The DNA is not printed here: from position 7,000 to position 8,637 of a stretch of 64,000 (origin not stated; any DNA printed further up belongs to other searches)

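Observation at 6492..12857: Compact operon fusing sialic-acid (NeuABC) biosynthesis with lipid A-core enzymes (LpxL-like plus two WaaA paralogs), with no classical sialyltransferase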

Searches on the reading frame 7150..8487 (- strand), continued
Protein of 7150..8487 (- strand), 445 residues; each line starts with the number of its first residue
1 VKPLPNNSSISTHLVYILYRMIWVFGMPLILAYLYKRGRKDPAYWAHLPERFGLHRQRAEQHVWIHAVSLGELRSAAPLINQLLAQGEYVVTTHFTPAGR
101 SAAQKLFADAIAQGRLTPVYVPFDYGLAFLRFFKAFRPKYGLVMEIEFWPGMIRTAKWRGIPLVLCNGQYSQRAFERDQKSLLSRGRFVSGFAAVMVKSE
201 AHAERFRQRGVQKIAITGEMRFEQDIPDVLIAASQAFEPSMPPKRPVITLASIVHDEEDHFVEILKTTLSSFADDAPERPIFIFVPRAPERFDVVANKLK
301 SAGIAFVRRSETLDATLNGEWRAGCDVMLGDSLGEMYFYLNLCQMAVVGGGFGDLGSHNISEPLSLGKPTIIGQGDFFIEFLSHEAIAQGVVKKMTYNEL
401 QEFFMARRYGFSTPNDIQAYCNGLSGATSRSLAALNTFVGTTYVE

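Call 54: find_encoding_contigs(protein=P0038, flank=10000, max_places=1)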
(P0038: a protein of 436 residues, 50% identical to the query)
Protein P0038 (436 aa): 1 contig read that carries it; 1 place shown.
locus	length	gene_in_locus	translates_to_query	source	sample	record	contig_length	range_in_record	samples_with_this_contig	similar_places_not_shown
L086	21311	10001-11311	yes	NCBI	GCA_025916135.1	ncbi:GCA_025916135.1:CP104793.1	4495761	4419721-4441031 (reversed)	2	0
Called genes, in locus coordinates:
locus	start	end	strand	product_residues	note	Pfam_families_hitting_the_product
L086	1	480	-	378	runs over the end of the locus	PF01565:FAD_binding_4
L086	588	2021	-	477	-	PF01565:FAD_binding_4, PF02913:FAD-oxidase_C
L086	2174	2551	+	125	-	-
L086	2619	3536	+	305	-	PF03279:Lip_A_acyltrans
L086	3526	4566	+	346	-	PF03102:NeuB, PF08666:SAF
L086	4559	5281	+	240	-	PF13578:Methyltransf_24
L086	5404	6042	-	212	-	PF00777:Glyco_transf_29 (weak)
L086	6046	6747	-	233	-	-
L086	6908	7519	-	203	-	PF13350:Y_phosphatase3 (weak), PF22741:PTP-NADK, PF22785:Tc-R-P, PF22784:PTP-SAK (weak)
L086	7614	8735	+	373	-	PF02350:Epimerase_2, PF13579:Glyco_trans_4_4 (faint)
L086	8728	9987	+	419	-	PF04413:Glycos_transf_N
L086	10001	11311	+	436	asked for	PF04413:Glycos_transf_N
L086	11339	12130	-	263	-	PF00106:adh_short, PF01370:Epimerase (faint), PF13561:adh_short_C2, PF16363:GDP_Man_Dehyd (faint)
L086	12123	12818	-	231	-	PF02348:CTP_transf_3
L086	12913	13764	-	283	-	PF01408:GFO_IDH_MocA (faint), PF22725:GFO_IDH_MocA_C3 (weak)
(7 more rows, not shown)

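Call 55: find_encoding_contigs(protein=P0063, flank=10000, max_places=1)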
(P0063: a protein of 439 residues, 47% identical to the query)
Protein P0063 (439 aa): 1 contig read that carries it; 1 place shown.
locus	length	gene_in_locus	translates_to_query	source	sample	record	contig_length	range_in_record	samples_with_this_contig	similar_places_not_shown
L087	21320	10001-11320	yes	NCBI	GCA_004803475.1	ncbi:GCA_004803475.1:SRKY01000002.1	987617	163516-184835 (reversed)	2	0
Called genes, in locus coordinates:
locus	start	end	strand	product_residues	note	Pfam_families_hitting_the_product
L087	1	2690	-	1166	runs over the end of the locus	-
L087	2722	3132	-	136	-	-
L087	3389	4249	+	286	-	PF03279:Lip_A_acyltrans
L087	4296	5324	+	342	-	PF03102:NeuB, PF08666:SAF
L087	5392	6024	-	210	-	PF00777:Glyco_transf_29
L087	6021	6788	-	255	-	-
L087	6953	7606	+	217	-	PF22741:PTP-NADK, PF13350:Y_phosphatase3 (weak), PF22784:PTP-SAK (weak), PF00782:DSPc (weak), PF22785:Tc-R-P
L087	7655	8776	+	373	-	PF02350:Epimerase_2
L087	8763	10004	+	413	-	PF04413:Glycos_transf_N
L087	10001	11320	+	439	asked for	PF04413:Glycos_transf_N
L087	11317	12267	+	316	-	PF01408:GFO_IDH_MocA (faint)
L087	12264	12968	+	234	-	PF02348:CTP_transf_3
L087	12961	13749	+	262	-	PF00106:adh_short, PF01370:Epimerase (weak), PF13561:adh_short_C2, PF16363:GDP_Man_Dehyd (weak)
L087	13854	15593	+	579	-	PF00501:AMP-binding, PF13193:AMP-binding_C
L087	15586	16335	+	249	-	PF00106:adh_short, PF08659:KR, PF13561:adh_short_C2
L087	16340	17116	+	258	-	PF00106:adh_short, PF01370:Epimerase (faint), PF08659:KR, PF13561:adh_short_C2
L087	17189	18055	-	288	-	PF13622:4HBT_3, PF20789:4HBT_3C, PF02551:Acyl_CoA_thio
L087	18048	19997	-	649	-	PF16177:ACAS_N, PF00501:AMP-binding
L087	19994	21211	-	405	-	PF00144:Beta-lactamase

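Call 56: find_encoding_contigs(protein=P0084, flank=10000, max_places=1)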
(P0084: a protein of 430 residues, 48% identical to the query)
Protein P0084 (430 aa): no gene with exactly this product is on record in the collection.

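Call 65: find_related_loci(query=A1, collection=metagenome_contigs, flank=10000)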
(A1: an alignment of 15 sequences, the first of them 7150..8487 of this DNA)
Query A1 (445 aa) in metagenome_contigs; peptide patterns used: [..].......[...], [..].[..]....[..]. (x = any residue, [..] = any of these).
600 stretches matched a pattern (row limit reached: there are more); 561 encode a relative of the query (tblastn E <= 1e-3); the best 80 are kept; 80 distinct loci.
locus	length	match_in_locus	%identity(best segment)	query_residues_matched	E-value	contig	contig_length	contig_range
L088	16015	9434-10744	51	9-442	7e-150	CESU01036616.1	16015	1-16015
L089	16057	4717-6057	52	9-442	2e-149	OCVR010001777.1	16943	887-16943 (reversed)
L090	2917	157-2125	53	10-436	3e-156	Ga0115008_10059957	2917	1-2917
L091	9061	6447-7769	49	1-443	3e-146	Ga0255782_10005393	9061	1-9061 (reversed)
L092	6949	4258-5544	53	14-439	2e-144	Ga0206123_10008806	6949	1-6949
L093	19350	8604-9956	52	5-442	4e-152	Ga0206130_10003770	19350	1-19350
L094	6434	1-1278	52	30-442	7e-141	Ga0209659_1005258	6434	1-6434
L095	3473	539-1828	48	13-443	2e-142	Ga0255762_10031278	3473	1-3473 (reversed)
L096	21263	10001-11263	52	5-435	8e-128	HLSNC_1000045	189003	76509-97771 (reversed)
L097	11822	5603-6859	50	14-438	3e-127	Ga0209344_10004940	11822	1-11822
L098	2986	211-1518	48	3-438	5e-132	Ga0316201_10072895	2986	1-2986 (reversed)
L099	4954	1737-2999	48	9-439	2e-122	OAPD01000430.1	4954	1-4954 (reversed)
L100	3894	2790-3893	52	9-385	7e-124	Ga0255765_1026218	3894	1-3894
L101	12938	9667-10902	46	14-435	4e-118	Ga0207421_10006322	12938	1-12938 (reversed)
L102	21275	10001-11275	45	1-435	2e-117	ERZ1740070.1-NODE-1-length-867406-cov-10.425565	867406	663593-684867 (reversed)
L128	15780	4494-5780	40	8-436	2e-92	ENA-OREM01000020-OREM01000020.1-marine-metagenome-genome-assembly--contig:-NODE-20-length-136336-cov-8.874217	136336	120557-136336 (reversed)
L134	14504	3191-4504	41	2-439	4e-89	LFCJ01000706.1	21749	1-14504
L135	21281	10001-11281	37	12-436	8e-88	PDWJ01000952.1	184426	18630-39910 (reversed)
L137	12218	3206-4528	33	6-436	4e-83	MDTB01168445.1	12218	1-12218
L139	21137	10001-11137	43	5-392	3e-80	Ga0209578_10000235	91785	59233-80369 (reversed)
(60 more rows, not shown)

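Call 69: search_protein_families(library=pfam, proteins=[L128:1191-2327:+, L128:2328-2960:+, L128:2917-4485:+, L128:6057-6911:-, L135:8268-9977:+, L139:7756-8727:-, L139:6323-7375:+, L139:12661-14004:-, L134:135-2129:+, L137:4585-5259:-])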
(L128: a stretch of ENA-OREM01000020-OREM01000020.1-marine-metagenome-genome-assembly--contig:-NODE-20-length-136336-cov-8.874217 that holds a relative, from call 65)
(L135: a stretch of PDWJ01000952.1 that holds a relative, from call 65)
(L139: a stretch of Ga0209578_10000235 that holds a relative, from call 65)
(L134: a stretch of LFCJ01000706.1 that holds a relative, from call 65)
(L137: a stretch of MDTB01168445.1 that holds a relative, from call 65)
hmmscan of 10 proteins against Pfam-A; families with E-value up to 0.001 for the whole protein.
L128:1191-2327:+ (378 aa): 4 families
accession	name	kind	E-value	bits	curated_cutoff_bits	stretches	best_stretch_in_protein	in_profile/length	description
PF01041.23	DegT_DnrJ_EryC1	-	3.3e-78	263.9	19.8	1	38-364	25-350/360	DegT/DnrJ/EryC1/StrS aminotransferase family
PF01212.27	Beta_elim_lyase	-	5.5e-07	29.6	27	1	38-212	33-225/288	Beta-eliminating lyase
PF00155.27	Aminotran_1_2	-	2e-06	27.7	19.7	1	35-157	43-185/361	Aminotransferase class I and II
PF00266.25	Aminotran_5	-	9.7e-06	25.2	21.5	1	40-163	46-181/371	Aminotransferase class-V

L128:2328-2960:+ (211 aa): 1 family
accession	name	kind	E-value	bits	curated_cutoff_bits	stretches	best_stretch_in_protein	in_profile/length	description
PF02348.25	CTP_transf_3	-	1.3e-17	64.8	22.6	1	4-138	2-135/217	Cytidylyltransferase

L128:2917-4485:+ (522 aa): 9 families
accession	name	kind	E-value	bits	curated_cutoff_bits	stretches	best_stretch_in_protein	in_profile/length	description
PF05199.19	GMC_oxred_C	-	4.4e-23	82.8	24.6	1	393-511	1-138/139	GMC oxidoreductase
PF00732.25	GMC_oxred_N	-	7.5e-17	62.3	23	1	35-301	3-217/218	GMC oxidoreductase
PF01134.28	GIDA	-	1.1e-08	35.1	22.1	1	218-261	107-150/391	Glucose inhibited division protein A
PF00890.30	FAD_binding_2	-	4.2e-08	33.3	20.4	1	34-70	1-37/414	FAD binding domain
PF01266.30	DAO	-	1.6e-06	28.4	27.9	0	34-64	1-31/353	FAD dependent oxidoreductase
PF01946.23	Thi4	-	4.4e-06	26.6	26.2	1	29-68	14-54/235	Thi4 family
PF07992.20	Pyr_redox_2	-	6.3e-06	26.3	26.1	1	33-73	1-38/291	Pyridine nucleotide-disulphide oxidoreductase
PF03486.20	HI0933_like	-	0.00033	20.6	50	0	34-71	2-39/244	HI0933-like protein Rossmann domain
PF05834.18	Lycopene_cycl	-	0.00033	20.3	23.4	1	34-66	1-35/380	Lycopene cyclase protein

L128:6057-6911:- (284 aa): 0 families

L135:8268-9977:+ (569 aa): 9 families
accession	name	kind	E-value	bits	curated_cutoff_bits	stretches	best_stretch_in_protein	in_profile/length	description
PF05199.19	GMC_oxred_C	-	9.3e-22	78.5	24.6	1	440-559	1-139/139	GMC oxidoreductase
PF00732.25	GMC_oxred_N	-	2.9e-13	50.6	23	1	235-347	108-217/218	GMC oxidoreductase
PF07992.20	Pyr_redox_2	-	1.1e-06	28.7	26.1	1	89-132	2-42/291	Pyridine nucleotide-disulphide oxidoreductase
PF01134.28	GIDA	-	7.1e-06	25.8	22.1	0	89-120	1-32/391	Glucose inhibited division protein A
PF01266.30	DAO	-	1.8e-05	24.9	27.9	1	89-119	1-31/353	FAD dependent oxidoreductase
PF03486.20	HI0933_like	-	3.8e-05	23.7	50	1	89-126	2-39/244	HI0933-like protein Rossmann domain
PF01946.23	Thi4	-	9.6e-05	22.2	26.2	1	87-123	17-54/235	Thi4 family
PF13450.12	NAD_binding_8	-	0.00012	22.7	21.9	1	92-119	1-28/68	NAD(P)-binding Rossmann-like domain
PF00890.30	FAD_binding_2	-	0.0008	19.1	20.4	0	89-125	1-37/414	FAD binding domain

L139:7756-8727:- (323 aa): 1 family
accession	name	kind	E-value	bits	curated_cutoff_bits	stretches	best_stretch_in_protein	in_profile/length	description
PF00291.31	PALP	-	8.5e-67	226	35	1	17-304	3-295/295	Pyridoxal-phosphate dependent enzyme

L139:6323-7375:+ (350 aa): 2 families
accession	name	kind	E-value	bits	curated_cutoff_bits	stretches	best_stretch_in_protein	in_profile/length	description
PF01386.24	Ribosomal_L25p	-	2.6e-22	79.5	23.6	1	139-227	1-82/82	Ribosomal L25p family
PF14693.11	Ribosomal_TL5_C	-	8.2e-21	74.6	27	1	236-319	2-83/84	Ribosomal protein TL5, C-terminal domain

L139:12661-14004:- (447 aa): 0 families

L134:135-2129:+ (664 aa): 0 families

L137:4585-5259:- (224 aa): 1 family
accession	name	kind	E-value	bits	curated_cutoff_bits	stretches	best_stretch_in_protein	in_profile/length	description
PF00849.27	PseudoU_synth_2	-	2.7e-34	119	26.8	1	26-172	2-151/152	RNA pseudouridylate synthase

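Call 79: search_protein_families(library=ncbifam, proteins=[L128:2328-2960:+, L128:1191-2327:+, L128:2917-4485:+, L087:12264-12968:+, L087:11317-12267:+, L087:12961-13749:+, L087:5392-6024:-, L087:6021-6788:-, L139:11293-12000:+], max_evalue=0.01)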
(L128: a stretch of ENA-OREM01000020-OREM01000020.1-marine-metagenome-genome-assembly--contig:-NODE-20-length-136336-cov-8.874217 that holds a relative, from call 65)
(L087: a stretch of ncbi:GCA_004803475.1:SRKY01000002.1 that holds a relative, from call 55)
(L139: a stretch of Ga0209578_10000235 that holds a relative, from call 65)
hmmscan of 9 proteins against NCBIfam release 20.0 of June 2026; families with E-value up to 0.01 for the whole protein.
L128:2328-2960:+ (211 aa): 5 families
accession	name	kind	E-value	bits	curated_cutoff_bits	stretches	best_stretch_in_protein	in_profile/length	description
TIGR03584.1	PseF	equivalog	4.4e-22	78.8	205.7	1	4-211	2-217/222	pseudaminic acid cytidylyltransferase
NF003950.0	PRK05450.1-3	subfamily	6.3e-11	42.1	234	1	3-132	4-129/248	3-deoxy-manno-octulosonate cytidylyltransferase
NF003952.0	PRK05450.1-5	subfamily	7.9e-10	38.3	193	1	3-137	4-136/250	3-deoxy-manno-octulosonate cytidylyltransferase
NF009905.0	PRK13368.1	subfamily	5.2e-08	32.5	255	1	3-130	4-125/243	3-deoxy-manno-octulosonate cytidylyltransferase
TIGR00466.1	kdsB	equivalog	0.0025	17.3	155.2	1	3-120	4-117/241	3-deoxy-manno-octulosonate cytidylyltransferase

L128:1191-2327:+ (378 aa): 20 families
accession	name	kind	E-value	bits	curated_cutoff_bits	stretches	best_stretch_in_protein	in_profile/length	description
TIGR04181.1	NHT_00031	hypoth_equivalog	7.4e-60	202.7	420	1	38-322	31-329/359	LegC family aminotransferase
TIGR03588.1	PseC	equivalog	7.4e-52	176.5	423.5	1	38-266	31-272/380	UDP-4-amino-4,6-dideoxy-N-acetyl-beta-L-altrosamine transaminase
NF008658.2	PRK11658.1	equivalog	1.4e-49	168.8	631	1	7-297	12-299/379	UDP-4-amino-4-deoxy-L-arabinose aminotransferase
NF008687.0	PRK11706.1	equivalog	4.9e-47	160.5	375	1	39-308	33-309/375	dTDP-4-amino-4,6-dideoxygalactose transaminase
NF011936.0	PRK15407.1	equivalog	6.7e-42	143.7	423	2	40-214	68-251/440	lipopolysaccharide biosynthesis protein RfbH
TIGR02379.1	ECA_wecE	subfamily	7.6e-39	133.5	434.85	1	40-269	34-267/376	dTDP-4-amino-4,6-dideoxy-D-glucose transaminase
TIGR04427.1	PLP_DesI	equivalog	1.2e-34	120.1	650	1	39-298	54-306/390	dTDP-4-dehydro-6-deoxyglucose aminotransferase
NF005816.0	PRK07682.1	equivalog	3.7e-07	29.1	620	1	42-170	79-214/390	aminotransferase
NF004975.0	PRK06348.1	equivalog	6.7e-05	22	549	1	50-158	87-202/384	pyridoxal phosphate-dependent aminotransferase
NF005305.0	PRK06836.1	equivalog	0.00017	21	376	1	15-129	56-175/396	pyridoxal phosphate-dependent aminotransferase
NF004621.0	PRK05957.1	equivalog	0.00025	19.9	498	1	53-131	89-167/389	pyridoxal phosphate-dependent aminotransferase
NF004770.0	PRK06108.1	subfamily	0.00042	19.2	422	1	19-129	62-175/396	pyridoxal phosphate-dependent aminotransferase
TIGR01264.1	tyr_amTase_E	equivalog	0.00075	18.4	474.25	1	46-158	91-210/403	tyrosine transaminase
TIGR01326.1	OAH_OAS_sulfhy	subfamily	0.00084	18.2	495.1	1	51-159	71-180/418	O-acetylhomoserine aminocarboxypropyltransferase/cysteine synthase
NF005744.0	PRK07568.1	subfamily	0.0018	17.2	389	1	45-157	81-201/398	pyridoxal phosphate-dependent aminotransferase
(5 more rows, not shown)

L128:2917-4485:+ (522 aa): 32 families (the best 25 are shown)
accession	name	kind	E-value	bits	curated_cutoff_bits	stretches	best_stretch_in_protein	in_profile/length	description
NF002550.0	PRK02106.1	subfamily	1e-45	156.3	605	2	193-512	186-526/563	choline dehydrogenase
TIGR03970.1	mycofact_MftG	equivalog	1.5e-33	116.5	387.45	2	34-318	2-309/487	mycofactocin dehydrogenase MftG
TIGR01810.1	betA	equivalog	8.2e-33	113.8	732.1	2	194-501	180-508/532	choline dehydrogenase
TIGR04542.1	GMC_mycofac_2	equivalog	3.6e-19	69.1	400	2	34-277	1-241/425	mycofactocin system GMC family oxidoreductase MftG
NF038210.1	GMC_mycofac_3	equivalog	8.2e-14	51.3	300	1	236-277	178-219/418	mycofactocin system GMC family oxidoreductase MftG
TIGR00136.1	mnmG_gidA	equivalog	3.1e-06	25.8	524.85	1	218-261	108-152/616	tRNA uridine-5-carboxymethylaminomethyl(34) synthesis enzyme MnmG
NF006130.0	PRK08274.1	equivalog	1.6e-05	23.9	369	0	32-65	5-38/467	FAD-dependent tricarballylate dehydrogenase TcuA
NF004991.0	PRK06370.1-3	subfamily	4.3e-05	22.3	620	1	31-68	34-71/509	FAD-containing oxidoreductase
TIGR00292.1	TIGR00292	equivalog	6.5e-05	22.3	148.3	1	29-68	18-57/254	sulfide-dependent adenosine diphosphate thiazole synthase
TIGR02462.1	pyranose_ox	equivalog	0.00011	21.2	544.9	0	247-298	266-315/548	pyranose oxidase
NF005788.0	PRK07608.1-3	equivalog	0.00021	20.2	478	1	32-66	2-36/388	UbiH/UbiF family hydroxylase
NF005612.0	PRK07364.1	equivalog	0.00026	19.6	487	1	30-66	16-52/415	FAD-dependent hydroxylase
NF042949.2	3PPDioc_HcaD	equivalog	0.00031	19.6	450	1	34-64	144-174/386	3-phenylpropionate/cinnamic acid dioxygenase ferredoxin--NAD(+) reductase subunit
NF007286.0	PRK09754.1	equivalog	0.00057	18.8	447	0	31-64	143-176/400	phenylpropionate dioxygenase ferredoxin reductase subunit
TIGR01790.1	carotene-cycl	subfamily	0.00072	18.8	209.5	1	34-64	1-31/387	lycopene cyclase family protein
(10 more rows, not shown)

L087:12264-12968:+ (234 aa): 8 families
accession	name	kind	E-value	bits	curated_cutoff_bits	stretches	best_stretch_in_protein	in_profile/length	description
TIGR03584.1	PseF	equivalog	2.8e-28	99.1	205.7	1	6-226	4-220/222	pseudaminic acid cytidylyltransferase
NF003952.0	PRK05450.1-5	subfamily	1.2e-07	31.2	193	1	6-63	7-64/250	3-deoxy-manno-octulosonate cytidylyltransferase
NF009905.0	PRK13368.1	subfamily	2e-07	30.6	255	1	7-71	8-72/243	3-deoxy-manno-octulosonate cytidylyltransferase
NF003950.0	PRK05450.1-3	subfamily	6.9e-07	28.9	234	1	6-62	7-63/248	3-deoxy-manno-octulosonate cytidylyltransferase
TIGR00453.1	ispD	equivalog_domain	0.00014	21.4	181.3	1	17-52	18-53/219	2-C-methyl-D-erythritol 4-phosphate cytidylyltransferase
NF003948.0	PRK05450.1-1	equivalog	0.00021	20.6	281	1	6-73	10-76/248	3-deoxy-manno-octulosonate cytidylyltransferase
TIGR00454.1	TIGR00454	hypoth_equivalog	0.0011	18.8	174.7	1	15-50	16-50/183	TIGR00454 family protein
NF001183.0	PRK00155.1-3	subfamily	0.0078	15.5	166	0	3-51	8-55/237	D-ribitol-5-phosphate cytidylyltransferase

L087:11317-12267:+ (316 aa): 3 families
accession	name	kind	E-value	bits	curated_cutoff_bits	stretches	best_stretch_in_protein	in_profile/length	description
TIGR04380.1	myo_inos_iolG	equivalog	4.2e-12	45.6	355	1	8-190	6-198/330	inositol 2-dehydrogenase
NF040723.1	UDP-GlcNAcDh_Arch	equivalog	1e-06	28.5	450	1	54-247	64-248/302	UDP-N-acetylglucosamine 3-dehydrogenase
NF008018.0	PRK10748.1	equivalog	0.0056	15.9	225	1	102-144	32-77/238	5-amino-6-(5-phospho-D-ribitylamino)uracil phosphatase YigB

L087:12961-13749:+ (262 aa): 206 families (the best 25 are shown)
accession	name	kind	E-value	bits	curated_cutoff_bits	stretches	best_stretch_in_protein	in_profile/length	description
NF005067.0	PRK06484.1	equivalog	4e-39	134.5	713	1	6-261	9-253/524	short chain dehydrogenase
NF006619.0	PRK09186.1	equivalog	9.8e-38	130.2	255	1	4-260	2-255/256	oxidoreductase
NF005559.1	PRK07231.1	subfamily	1.2e-34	119.9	215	1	4-259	2-247/249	glucose 1-dehydrogenase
NF009466.0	PRK12826.1-2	subfamily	1.4e-34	119.6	222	1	6-259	3-244/248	3-oxoacyl-ACP reductase FabG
NF005853.0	PRK07774.1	equivalog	1.7e-33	116.1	303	1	2-259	2-246/250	SDR family oxidoreductase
TIGR01830.1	3oxo_ACP_reduc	equivalog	2e-33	116.1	297.75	1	10-259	2-238/239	3-oxoacyl-[acyl-carrier-protein] reductase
TIGR01829.1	AcAcCoA_reduct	subfamily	4.6e-32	111.6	302.1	1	9-259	3-240/242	acetoacetyl-CoA reductase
NF005309.0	PRK06841.1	subfamily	5.3e-31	108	286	1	3-260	12-253/255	GolD/DthD family dehydrogenase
NF004198.0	PRK05653.1-3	equivalog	8.6e-31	107.3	296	1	3-259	4-246/248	3-oxoacyl-ACP reductase FabG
NF009464.0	PRK12824.1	subfamily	9.4e-31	107.3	269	1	7-259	3-242/245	3-oxoacyl-ACP reductase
NF006132.0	PRK08277.1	subfamily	2.1e-30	106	281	1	2-262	6-277/280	D-mannonate oxidoreductase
NF047923.1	pyridox_DH_SDR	equivalog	6.7e-30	104.4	325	1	5-259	2-240/243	pyridoxal 4-dehydrogenase, SDR-type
NF006070.0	PRK08213.1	subfamily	2.1e-29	102.9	279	1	3-261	9-258/259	gluconate 5-dehydrogenase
NF004197.0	PRK05653.1-1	equivalog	2.5e-29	102.6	332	1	3-259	4-246/249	3-oxoacyl-ACP reductase FabG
NF052558.1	MBtsdlDhBudC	equivalog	3.1e-28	99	270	1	5-262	2-244/250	meso-2,3-butanediol dehydrogenase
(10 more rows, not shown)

L087:5392-6024:- (210 aa): 0 families

L087:6021-6788:- (255 aa): 0 families

L139:11293-12000:+ (235 aa): 6 families
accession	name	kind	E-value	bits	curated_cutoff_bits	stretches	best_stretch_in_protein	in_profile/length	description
TIGR03584.1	PseF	equivalog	9.1e-23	81.1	205.7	1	19-231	1-218/222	pseudaminic acid cytidylyltransferase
NF003952.0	PRK05450.1-5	subfamily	9.4e-10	38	193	1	17-142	2-126/250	3-deoxy-manno-octulosonate cytidylyltransferase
NF009905.0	PRK13368.1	subfamily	3.1e-09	36.5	255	1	16-86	1-72/243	3-deoxy-manno-octulosonate cytidylyltransferase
NF003948.0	PRK05450.1-1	equivalog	2.5e-08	33.4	281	1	16-141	4-128/248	3-deoxy-manno-octulosonate cytidylyltransferase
NF003950.0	PRK05450.1-3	subfamily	5.6e-07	29.1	234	1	16-142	1-127/248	3-deoxy-manno-octulosonate cytidylyltransferase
TIGR00466.1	kdsB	equivalog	1.3e-06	28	155.2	1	16-79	1-64/241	3-deoxy-manno-octulosonate cytidylyltransferase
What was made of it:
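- Closest known: Shewanella Kdo8N pathway. Same: A sub-branch of the A clade (L128-L135) sits beside an aminotransferase, a GMC oxidoreductase and a cytidylyltransferase (calls 69, 79).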
